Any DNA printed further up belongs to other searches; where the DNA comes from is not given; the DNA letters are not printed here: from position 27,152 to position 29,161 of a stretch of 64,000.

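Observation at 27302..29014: Poly-ferredoxin domain fused to a type IV pilus/archaellum-family motor ATPase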

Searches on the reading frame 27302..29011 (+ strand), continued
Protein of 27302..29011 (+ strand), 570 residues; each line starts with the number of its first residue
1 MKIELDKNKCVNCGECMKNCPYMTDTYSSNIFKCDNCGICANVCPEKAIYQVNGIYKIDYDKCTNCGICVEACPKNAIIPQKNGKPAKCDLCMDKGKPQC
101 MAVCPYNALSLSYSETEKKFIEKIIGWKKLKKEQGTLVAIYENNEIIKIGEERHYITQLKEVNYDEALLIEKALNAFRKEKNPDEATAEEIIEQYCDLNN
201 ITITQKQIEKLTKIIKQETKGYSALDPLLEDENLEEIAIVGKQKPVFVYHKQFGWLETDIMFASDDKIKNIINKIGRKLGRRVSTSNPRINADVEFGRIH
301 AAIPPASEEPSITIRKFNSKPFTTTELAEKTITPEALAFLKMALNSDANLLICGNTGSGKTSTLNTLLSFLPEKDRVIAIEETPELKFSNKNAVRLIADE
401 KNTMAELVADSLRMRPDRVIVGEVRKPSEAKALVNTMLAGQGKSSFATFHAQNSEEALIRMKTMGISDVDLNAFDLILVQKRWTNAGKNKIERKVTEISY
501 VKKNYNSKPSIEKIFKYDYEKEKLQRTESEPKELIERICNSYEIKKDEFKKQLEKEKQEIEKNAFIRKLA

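Call 5: find_homologous_proteins(query=window:27302-29011:+, max_evalue=0.00001)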
Query window:27302-29011:+ (570 aa): 7775 proteins with E <= 0.00001 among 8000 candidates; the best 120 are listed.
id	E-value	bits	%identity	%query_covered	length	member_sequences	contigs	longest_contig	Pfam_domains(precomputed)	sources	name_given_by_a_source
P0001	0.0e+0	1273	100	100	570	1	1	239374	PF14697.12,PF00437.27,PF12837.13,PF12798.13,PF13484.12,PF12838.13,PF13401.13,PF12800.13,PF27713.1,PF12797.13,PF00037.33,PF25160.2,PF13237.12,PF13187.12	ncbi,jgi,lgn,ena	-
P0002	1.7e-283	959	73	99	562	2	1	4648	PF14697.12,PF00437.27,PF12837.13,PF13247.12,PF12798.13,PF13484.12,PF12838.13,PF13401.13,PF13534.12,PF12800.13,PF12797.13,PF00037.33,PF13237.12,PF13187.12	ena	-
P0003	2.6e-274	929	73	99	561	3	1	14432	PF14697.12,PF00437.27,PF12837.13,PF12798.13,PF13484.12,PF12838.13,PF12800.13,PF27713.1,PF12797.13,PF00037.33,PF13237.12,PF13187.12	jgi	-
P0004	1.3e-273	927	71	98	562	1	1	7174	PF14697.12,PF00437.27,PF12837.13,PF13247.12,PF12798.13,PF13484.12,PF12838.13,PF13401.13,PF13534.12,PF12800.13,PF27713.1,PF12797.13,PF00037.33,PF13237.12,PF13187.12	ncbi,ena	-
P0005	1.7e-177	609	49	97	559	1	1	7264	PF00437.27,PF12797.13,PF12837.13,PF00037.33,PF12798.13,PF13484.12,PF12838.13,PF13237.12,PF12800.13,PF13187.12,PF27713.1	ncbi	ncbi:MAG: ATPase, T2SS/T4P/T4SS family [archaeon]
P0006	1.7e-159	550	49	92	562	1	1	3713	PF14697.12,PF00437.27,PF12797.13,PF12837.13,PF00037.33,PF13484.12,PF12838.13,PF13237.12,PF12800.13,PF13187.12,PF27713.1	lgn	-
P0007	1.2e-157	544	45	98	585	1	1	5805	PF00437.27,PF12797.13,PF12837.13,PF00037.33,PF13484.12,PF12838.13,PF25160.2,PF13237.12,PF27713.1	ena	-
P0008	1.0e-156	541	46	99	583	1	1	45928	PF00437.27,PF25160.2,PF27713.1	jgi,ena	-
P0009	4.1e-156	539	47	94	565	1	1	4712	PF00437.27,PF00037.33,PF12838.13,PF25160.2,PF27713.1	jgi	jgi:Flp pilus assembly CpaF family ATPase/ferredoxin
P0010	4.4e-156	539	44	98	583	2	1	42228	PF00437.27,PF12837.13,PF00037.33,PF12838.13,PF25160.2,PF13237.12,PF13187.12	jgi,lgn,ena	-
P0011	1.7e-155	537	45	98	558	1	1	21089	PF00437.27,PF12797.13,PF12837.13,PF00037.33,PF13484.12,PF12838.13,PF13237.12,PF12800.13,PF13187.12,PF27713.1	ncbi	-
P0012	2.0e-155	537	46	98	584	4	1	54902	PF14697.12,PF00437.27,PF12797.13,PF12837.13,PF00037.33,PF12838.13,PF25160.2,PF27713.1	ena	-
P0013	2.4e-154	533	45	98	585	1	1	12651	PF00437.27,PF12797.13,PF12837.13,PF00037.33,PF13484.12,PF12838.13,PF25160.2,PF13237.12,PF27713.1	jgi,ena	-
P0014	2.6e-154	533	44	98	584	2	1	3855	PF00437.27,PF12797.13,PF12837.13,PF00037.33,PF13484.12,PF12838.13,PF25160.2,PF13237.12,PF13187.12,PF27713.1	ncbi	-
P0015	7.5e-154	531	45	98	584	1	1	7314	PF00437.27,PF12797.13,PF12837.13,PF00037.33,PF13484.12,PF12838.13,PF25160.2,PF13237.12,PF13187.12,PF27713.1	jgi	jgi:Flp pilus assembly CpaF family ATPase/NAD-dependent dihydropyrimidine dehydrogenase PreA subunit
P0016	1.0e-153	531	45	98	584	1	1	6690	PF00437.27,PF12797.13,PF12837.13,PF00037.33,PF13484.12,PF12838.13,PF25160.2,PF13237.12,PF13187.12,PF27713.1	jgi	jgi:Flp pilus assembly CpaF family ATPase/Fe-S-cluster-containing hydrogenase component 2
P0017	2.3e-153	530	45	99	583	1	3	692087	PF00437.27,PF12837.13,PF00037.33,PF12838.13,PF25160.2,PF13237.12,PF27713.1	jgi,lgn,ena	jgi:Flp pilus assembly CpaF family ATPase/Fe-S-cluster-containing hydrogenase component 2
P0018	7.2e-153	528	45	98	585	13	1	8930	PF00437.27,PF12797.13,PF12837.13,PF00037.33,PF13484.12,PF12838.13,PF25160.2,PF13237.12,PF13187.12,PF27713.1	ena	-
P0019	6.0e-150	518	43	99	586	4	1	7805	PF00437.27,PF12837.13,PF25160.2,PF27713.1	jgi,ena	-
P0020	1.5e-143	497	44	97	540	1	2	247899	PF00437.27,PF12797.13,PF12837.13,PF13247.12,PF00037.33,PF13484.12,PF12838.13,PF25160.2,PF13237.12,PF13187.12,PF27713.1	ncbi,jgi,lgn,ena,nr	ncbi:hypothetical protein DRN74_00070 [Candidatus Micrarchaeota archaeon]|nr:MAG: hypothetical prote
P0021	2.9e-138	480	44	94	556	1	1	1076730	PF00437.27,PF12797.13,PF12837.13,PF00037.33,PF12838.13,PF25160.2,PF13237.12,PF13187.12,PF27713.1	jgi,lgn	jgi:Flp pilus assembly CpaF family ATPase/Fe-S-cluster-containing hydrogenase component 2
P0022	4.1e-137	476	45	99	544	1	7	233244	PF14697.12,PF00437.27,PF12797.13,PF12837.13,PF00037.33,PF12798.13,PF13484.12,PF12838.13,PF13237.12,PF13187.12,PF27713.1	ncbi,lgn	ncbi:MAG: ATPase, T2SS/T4P/T4SS family [archaeon]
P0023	1.5e-136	474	44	95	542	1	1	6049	PF00437.27,PF12797.13,PF12837.13,PF13247.12,PF00037.33,PF13484.12,PF12838.13,PF25160.2,PF13237.12,PF13187.12,PF27713.1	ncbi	-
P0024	6.2e-135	469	41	96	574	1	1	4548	PF00437.27,PF12797.13,PF12837.13,PF00037.33,PF12838.13,PF13237.12,PF13187.12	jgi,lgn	jgi:Flp pilus assembly CpaF family ATPase/Fe-S-cluster-containing hydrogenase component 2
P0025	2.1e-134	467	52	77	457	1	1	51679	PF00437.27,PF27713.1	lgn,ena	-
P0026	1.2e-133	465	40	99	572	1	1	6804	PF14697.12,PF00437.27,PF12797.13,PF12837.13,PF00037.33,PF13484.12,PF12838.13,PF25160.2,PF13237.12,PF13187.12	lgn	-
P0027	4.8e-131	456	49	79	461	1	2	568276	PF00437.27,PF27713.1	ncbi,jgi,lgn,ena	-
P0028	3.9e-130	453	41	97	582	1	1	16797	PF00437.27,PF12797.13,PF12837.13,PF00037.33,PF12838.13,PF25160.2,PF13187.12,PF27713.1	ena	-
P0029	1.6e-129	451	50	78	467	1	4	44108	PF00437.27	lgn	-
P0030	4.7e-128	446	41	97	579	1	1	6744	PF00437.27,PF12837.13,PF00037.33,PF12838.13,PF13401.13,PF25160.2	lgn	-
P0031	8.4e-128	445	41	98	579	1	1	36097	PF00437.27,PF12837.13,PF00037.33,PF12838.13,PF27713.1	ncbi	-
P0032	8.2e-125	435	42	92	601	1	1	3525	PF00437.27,PF12837.13,PF00037.33,PF12838.13,PF13187.12,PF27713.1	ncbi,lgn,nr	ncbi:MAG: Flp pilus assembly complex ATPase component TadA [Candidatus Diapherotrites archaeon]|nr:F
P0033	1.6e-124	435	42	97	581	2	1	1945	PF00437.27,PF27713.1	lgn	-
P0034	5.5e-124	433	42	92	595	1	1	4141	PF00437.27,PF12837.13,PF00037.33,PF12838.13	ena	-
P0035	8.3e-124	432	45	97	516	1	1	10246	PF00437.27,PF12797.13,PF12837.13,PF00037.33,PF13484.12,PF12838.13,PF13237.12,PF13187.12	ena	-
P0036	1.5e-123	431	47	77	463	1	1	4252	PF00437.27,PF27713.1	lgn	-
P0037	4.4e-123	430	40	98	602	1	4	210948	PF00437.27,PF12838.13,PF27713.1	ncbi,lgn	-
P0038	5.3e-123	429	40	98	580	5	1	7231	PF00437.27,PF13401.13,PF27713.1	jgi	-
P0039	5.6e-122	426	43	88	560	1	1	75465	PF00437.27,PF12837.13,PF00037.33,PF12838.13,PF25160.2,PF13237.12,PF13187.12,PF27713.1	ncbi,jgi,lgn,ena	-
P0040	6.4e-122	426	44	99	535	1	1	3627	PF00437.27,PF12797.13,PF12837.13,PF00037.33,PF12838.13,PF13237.12,PF27713.1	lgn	-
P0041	3.7e-120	420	43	81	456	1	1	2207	PF00437.27,PF00037.33,PF13237.12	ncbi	ncbi:MAG: ATPase, T2SS/T4P/T4SS family, partial [Candidatus Micrarchaeota archaeon]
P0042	4.4e-120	420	43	97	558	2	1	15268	PF14697.12,PF00437.27,PF12797.13,PF12837.13,PF13247.12,PF00037.33,PF12838.13,PF25160.2,PF13237.12,PF13187.12,PF27713.1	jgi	-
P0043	5.2e-120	420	43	97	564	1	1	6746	PF00437.27,PF12837.13,PF13237.12,PF27713.1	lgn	-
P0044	7.9e-120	419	43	97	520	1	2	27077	PF00437.27,PF12797.13,PF12837.13,PF00037.33,PF13484.12,PF12838.13,PF13237.12,PF13187.12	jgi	-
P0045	2.6e-119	417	39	99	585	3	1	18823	PF16796.12,PF00437.27,PF12837.13,PF13247.12,PF00037.33,PF25160.2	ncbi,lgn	-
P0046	2.8e-119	417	39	99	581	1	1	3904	PF00437.27,PF12837.13,PF13247.12,PF00037.33,PF12838.13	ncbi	-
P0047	3.4e-119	417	41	93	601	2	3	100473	PF00437.27,PF12837.13,PF00037.33,PF12838.13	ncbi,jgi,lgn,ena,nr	ncbi:MAG: Flp pilus assembly complex ATPase component TadA [Candidatus Diapherotrites archaeon]|nr:F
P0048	5.2e-119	416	43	93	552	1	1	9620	PF00437.27,PF12797.13,PF12837.13,PF13247.12,PF00037.33,PF12798.13,PF12838.13,PF13237.12,PF13187.12,PF27713.1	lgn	-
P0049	5.3e-119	416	41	98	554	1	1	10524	PF14697.12,PF00437.27,PF12797.13,PF12837.13,PF13247.12,PF00037.33,PF12838.13,PF25160.2,PF13237.12,PF13187.12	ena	-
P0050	6.2e-119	416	39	99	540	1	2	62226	PF00437.27,PF12837.13,PF13247.12,PF13484.12,PF12838.13,PF13534.12,PF12800.13,PF12797.13,PF00037.33,PF25160.2,PF13237.12,PF13187.12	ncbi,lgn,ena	-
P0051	6.9e-119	416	39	99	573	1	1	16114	PF00437.27,PF12797.13,PF12837.13,PF13247.12,PF00037.33,PF12838.13,PF13187.12,PF27713.1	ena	-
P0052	7.9e-119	416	39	97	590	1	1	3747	PF00437.27,PF12797.13,PF12837.13,PF00037.33,PF12838.13,PF25160.2,PF13237.12,PF27713.1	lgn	-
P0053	8.1e-119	416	39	99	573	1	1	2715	PF00437.27,PF12797.13,PF12837.13,PF13247.12,PF00037.33,PF12838.13,PF13187.12,PF27713.1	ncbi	-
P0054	1.9e-118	414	40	99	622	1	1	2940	PF00437.27,PF12838.13,PF27713.1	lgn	-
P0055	2.3e-118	414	40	99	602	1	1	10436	PF00437.27,PF12837.13,PF00037.33,PF12838.13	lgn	-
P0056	2.1e-117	411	40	99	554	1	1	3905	PF14697.12,PF00437.27,PF12837.13,PF13247.12,PF13484.12,PF12838.13,PF12800.13,PF12797.13,PF00037.33,PF25160.2,PF13237.12,PF13187.12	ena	-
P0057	1.1e-116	409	39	92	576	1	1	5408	PF00437.27,PF12797.13,PF12837.13,PF00037.33,PF12838.13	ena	-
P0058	1.6e-116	408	40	97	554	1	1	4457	PF00437.27,PF12837.13,PF13247.12,PF00037.33,PF12838.13,PF13187.12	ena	-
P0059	6.1e-116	406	39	91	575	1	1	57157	PF00437.27,PF00037.33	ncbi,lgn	-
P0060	7.7e-116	406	37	98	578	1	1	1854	PF00437.27,PF12837.13,PF00037.33,PF12838.13,PF13187.12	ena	-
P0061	3.5e-115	404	40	99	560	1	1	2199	PF00437.27,PF12837.13,PF13247.12,PF00037.33,PF12838.13,PF13187.12,PF27713.1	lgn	-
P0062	5.5e-115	403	42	88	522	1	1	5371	PF00437.27,PF13247.12,PF27713.1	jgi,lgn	jgi:Flp pilus assembly CpaF family ATPase/NAD-dependent dihydropyrimidine dehydrogenase PreA subunit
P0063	8.6e-115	402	42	93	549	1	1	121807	PF00437.27,PF12837.13,PF13247.12,PF00037.33,PF12838.13,PF25160.2,PF13187.12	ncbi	ncbi:ATPase, T2SS/T4P/T4SS family [archaeon]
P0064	1.1e-114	402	39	98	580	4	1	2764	PF00437.27,PF27713.1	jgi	-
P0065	1.1e-114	402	42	98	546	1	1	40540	PF00437.27,PF12837.13,PF13247.12,PF12798.13,PF13484.12,PF12838.13,PF27713.1,PF12797.13,PF00037.33,PF25160.2,PF13237.12,PF13187.12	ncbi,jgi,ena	-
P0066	2.0e-114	401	41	97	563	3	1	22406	PF00437.27,PF12797.13,PF12837.13,PF13237.12,PF27713.1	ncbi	-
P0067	6.1e-114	400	39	98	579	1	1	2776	PF00437.27,PF00037.33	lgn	-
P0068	6.6e-114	399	41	96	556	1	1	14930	PF14697.12,PF00437.27,PF12797.13,PF12837.13,PF13247.12,PF00037.33,PF12798.13,PF12838.13,PF25160.2,PF13237.12,PF13187.12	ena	-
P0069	8.1e-114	399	37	97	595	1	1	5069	PF00437.27,PF00037.33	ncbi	-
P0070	1.3e-113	399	38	91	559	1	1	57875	PF00437.27,PF12837.13,PF00037.33,PF12838.13,PF25160.2,PF27713.1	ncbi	-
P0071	4.2e-113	397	39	99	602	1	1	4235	PF00437.27,PF27713.1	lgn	-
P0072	6.7e-113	396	39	98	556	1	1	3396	PF00437.27,PF12837.13,PF00037.33,PF12838.13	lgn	-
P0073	9.1e-113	396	37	100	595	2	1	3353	PF00437.27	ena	-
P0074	8.1e-111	389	37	99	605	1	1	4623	PF00437.27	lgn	-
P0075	1.5e-110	388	45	81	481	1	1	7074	PF00437.27,PF27713.1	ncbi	-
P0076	1.8e-110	388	39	97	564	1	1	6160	PF00437.27,PF12838.13,PF13237.12,PF27713.1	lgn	-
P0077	4.1e-110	387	41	91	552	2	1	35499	PF00437.27,PF12797.13,PF12837.13,PF13247.12,PF00037.33,PF13484.12,PF12838.13,PF13237.12,PF13187.12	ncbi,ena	-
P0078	7.7e-110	386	40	97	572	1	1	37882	PF00437.27,PF12837.13,PF00037.33,PF12838.13,PF25160.2,PF13187.12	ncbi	-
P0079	1.7e-109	385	39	97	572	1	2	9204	PF00437.27,PF12797.13,PF12837.13,PF00037.33,PF12838.13,PF25160.2,PF13237.12,PF13187.12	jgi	-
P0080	3.7e-109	384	35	98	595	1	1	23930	PF00437.27,PF12797.13,PF12837.13,PF00037.33,PF12838.13,PF25160.2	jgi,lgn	jgi:Flp pilus assembly CpaF family ATPase/ferredoxin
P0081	1.8e-108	382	38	95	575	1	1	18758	PF00437.27,PF27713.1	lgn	-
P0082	1.1e-107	379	39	98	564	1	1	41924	PF00437.27,PF12797.13,PF12838.13,PF13237.12,PF27713.1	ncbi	-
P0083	1.5e-107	378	39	93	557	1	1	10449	PF00437.27,PF12837.13,PF00037.33,PF12838.13,PF25160.2,PF13237.12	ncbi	ncbi:MAG: ATPase, T2SS/T4P/T4SS family [Candidatus Micrarchaeota archaeon]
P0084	2.2e-107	378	37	100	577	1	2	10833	PF00437.27,PF12837.13,PF00037.33,PF12838.13,PF25160.2,PF13187.12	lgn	-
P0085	2.8e-107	378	38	98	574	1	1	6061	PF00437.27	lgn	-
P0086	4.9e-107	377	39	97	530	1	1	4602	PF00437.27,PF13247.12,PF00037.33,PF12838.13,PF13187.12,PF27713.1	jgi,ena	-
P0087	5.8e-107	377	38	97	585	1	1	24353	PF00437.27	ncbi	-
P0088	4.3e-106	374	40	98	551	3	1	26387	PF14697.12,PF00437.27,PF12837.13,PF13247.12,PF12798.13,PF13484.12,PF12838.13,PF12800.13,PF27713.1,PF12797.13,PF00037.33,PF25160.2,PF13237.12,PF13187.12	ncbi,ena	-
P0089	8.8e-106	373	38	97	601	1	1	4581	PF00437.27,PF27713.1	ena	-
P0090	8.8e-106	373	38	99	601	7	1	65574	PF00437.27,PF00037.33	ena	-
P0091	1.6e-105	372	42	97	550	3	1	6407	PF00437.27,PF12797.13,PF12837.13,PF12838.13,PF13237.12,PF27713.1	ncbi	-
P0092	1.6e-105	372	38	97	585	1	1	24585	PF00437.27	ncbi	ncbi:MAG: ATPase, T2SS/T4P/T4SS family [Candidatus Micrarchaeota archaeon]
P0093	1.7e-105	372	40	92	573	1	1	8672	PF14697.12,PF00437.27,PF12797.13,PF12837.13,PF00037.33,PF12838.13,PF25160.2,PF13237.12,PF13187.12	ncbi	ncbi:MAG: ATPase, T2SS/T4P/T4SS family [Candidatus Micrarchaeota archaeon]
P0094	6.3e-105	370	36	100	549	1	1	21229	PF14697.12,PF00437.27,PF12837.13,PF12798.13,PF13484.12,PF12838.13,PF12800.13,PF27713.1,PF12797.13,PF00037.33,PF25160.2,PF13237.12,PF13183.12,PF13187.12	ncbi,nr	ncbi:MAG: Flp pilus assembly complex ATPase component TadA [Candidatus Diapherotrites archaeon]|nr:F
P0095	2.3e-104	368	35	100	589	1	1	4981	PF00437.27,PF00037.33,PF12838.13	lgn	-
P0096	6.8e-104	366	41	79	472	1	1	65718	PF00437.27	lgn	-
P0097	3.7e-103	364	41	79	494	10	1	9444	PF00437.27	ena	-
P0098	5.3e-103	363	41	88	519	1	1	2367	PF14697.12,PF00437.27,PF12837.13,PF12798.13,PF13484.12,PF12838.13,PF12800.13,PF27713.1,PF12797.13,PF00037.33,PF13237.12,PF13183.12,PF13187.12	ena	-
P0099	8.4e-103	363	41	77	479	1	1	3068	PF00437.27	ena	-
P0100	1.1e-102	362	41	93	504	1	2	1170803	PF00437.27,PF12838.13,PF13187.12,PF27713.1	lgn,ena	-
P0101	2.1e-102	362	32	65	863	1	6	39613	PF00437.27,PF01580.25,PF27713.1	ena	-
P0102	6.1e-102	360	37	97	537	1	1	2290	PF00437.27,PF12797.13,PF12837.13,PF00037.33,PF12838.13,PF25160.2,PF13237.12,PF13187.12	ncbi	ncbi:MAG: ATPase, T2SS/T4P/T4SS family, partial [Candidatus Micrarchaeota archaeon]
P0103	1.5e-101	359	38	98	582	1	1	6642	PF14697.12,PF00437.27,PF12837.13,PF00037.33,PF12838.13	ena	-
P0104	3.9e-101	357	40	93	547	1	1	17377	PF14697.12,PF00437.27,PF12837.13,PF13247.12,PF13484.12,PF12838.13,PF27713.1,PF12797.13,PF00037.33,PF25160.2,PF13237.12,PF13187.12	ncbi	-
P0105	2.8e-100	355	36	100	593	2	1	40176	PF00437.27,PF12837.13,PF00037.33,PF12838.13,PF25160.2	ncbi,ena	-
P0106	5.0e-100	354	41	86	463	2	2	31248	PF00437.27,PF00005.34,PF00037.33,PF12838.13,PF27713.1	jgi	jgi:Flp pilus assembly CpaF family ATPase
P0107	5.1e-100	354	40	87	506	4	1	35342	PF14697.12,PF00437.27,PF12837.13,PF13247.12,PF00037.33,PF12838.13,PF25160.2,PF13237.12,PF13187.12,PF27713.1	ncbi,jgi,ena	-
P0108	8.9e-100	353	40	86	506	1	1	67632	PF00437.27,PF12837.13,PF13247.12,PF00037.33,PF12838.13,PF25160.2,PF13237.12,PF13187.12,PF27713.1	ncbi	-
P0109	3.2e-99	351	35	98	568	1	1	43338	PF14697.12,PF00437.27,PF12837.13,PF13247.12,PF00037.33,PF12838.13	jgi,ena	-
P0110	5.1e-99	350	42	77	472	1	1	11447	PF00437.27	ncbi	ncbi:MAG: ATPase, T2SS/T4P/T4SS family [Candidatus Diapherotrites archaeon]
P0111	5.3e-99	350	41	77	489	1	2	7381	PF00437.27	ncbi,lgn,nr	ncbi:Flp pilus assembly complex ATPase component TadA [Candidatus Micrarchaeota archaeon]|nr:Flp pil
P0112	1.5e-98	349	39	78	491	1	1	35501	PF00437.27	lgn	-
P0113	1.3e-97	346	41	78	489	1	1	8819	PF00437.27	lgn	-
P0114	1.7e-97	345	45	66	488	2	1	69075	PF00437.27,PF27713.1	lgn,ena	-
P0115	1.9e-97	345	39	78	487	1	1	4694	PF00437.27,PF27713.1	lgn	-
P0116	2.0e-97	345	40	77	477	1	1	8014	PF00437.27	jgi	-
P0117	2.8e-96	341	46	66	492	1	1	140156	PF00437.27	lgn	-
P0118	4.4e-96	341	41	72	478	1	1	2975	PF00437.27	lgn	-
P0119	5.5e-96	340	39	86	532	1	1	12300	PF00437.27,PF12837.13,PF13247.12,PF00037.33,PF12838.13,PF25160.2,PF27713.1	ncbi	-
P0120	6.5e-96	340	42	76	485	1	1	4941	PF00437.27,PF13401.13,PF27713.1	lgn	-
